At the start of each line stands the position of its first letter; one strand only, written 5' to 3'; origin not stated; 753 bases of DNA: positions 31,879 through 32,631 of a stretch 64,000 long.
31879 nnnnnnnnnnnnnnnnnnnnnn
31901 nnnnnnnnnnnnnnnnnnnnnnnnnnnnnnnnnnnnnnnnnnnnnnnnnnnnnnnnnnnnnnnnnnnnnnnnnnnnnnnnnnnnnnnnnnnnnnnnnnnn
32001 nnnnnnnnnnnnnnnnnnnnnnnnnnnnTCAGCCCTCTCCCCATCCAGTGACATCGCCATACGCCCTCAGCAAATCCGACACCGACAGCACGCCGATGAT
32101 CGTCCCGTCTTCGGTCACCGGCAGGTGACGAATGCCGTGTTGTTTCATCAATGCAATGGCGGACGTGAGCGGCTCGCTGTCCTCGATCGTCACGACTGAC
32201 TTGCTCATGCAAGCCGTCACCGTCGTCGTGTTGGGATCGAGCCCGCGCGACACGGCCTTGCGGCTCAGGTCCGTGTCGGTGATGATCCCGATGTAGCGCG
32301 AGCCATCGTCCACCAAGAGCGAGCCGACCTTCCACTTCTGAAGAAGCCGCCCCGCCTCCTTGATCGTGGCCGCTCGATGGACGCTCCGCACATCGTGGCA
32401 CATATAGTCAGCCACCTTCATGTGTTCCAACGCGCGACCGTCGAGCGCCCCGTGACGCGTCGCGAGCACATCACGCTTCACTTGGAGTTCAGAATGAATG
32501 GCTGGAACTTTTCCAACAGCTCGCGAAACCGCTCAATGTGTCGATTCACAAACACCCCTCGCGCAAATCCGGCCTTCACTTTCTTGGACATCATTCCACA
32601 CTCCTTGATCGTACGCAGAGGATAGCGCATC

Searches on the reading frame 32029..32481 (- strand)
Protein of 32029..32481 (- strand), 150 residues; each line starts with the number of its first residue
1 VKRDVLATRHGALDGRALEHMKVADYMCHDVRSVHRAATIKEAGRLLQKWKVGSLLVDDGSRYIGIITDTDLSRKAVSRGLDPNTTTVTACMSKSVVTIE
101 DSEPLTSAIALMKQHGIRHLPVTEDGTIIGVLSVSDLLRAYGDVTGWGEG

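Call 8: search_protein_families(library=pfam, proteins=[window:32029-32481:-], max_evalue=0.01)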
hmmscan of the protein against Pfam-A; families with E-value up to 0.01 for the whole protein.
window:32029-32481:- (150 aa): 3 families
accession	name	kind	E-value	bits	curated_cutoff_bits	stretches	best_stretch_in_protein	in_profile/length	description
PF00571.33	CBS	-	4.7e-27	94.5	24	2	90-141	3-55/57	CBS domain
PF13185.12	GAF_2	-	0.0068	17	28.6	0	40-136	12-111/136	GAF domain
PF01590.32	GAF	-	0.0097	16.9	22.4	0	58-136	29-109/133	GAF domain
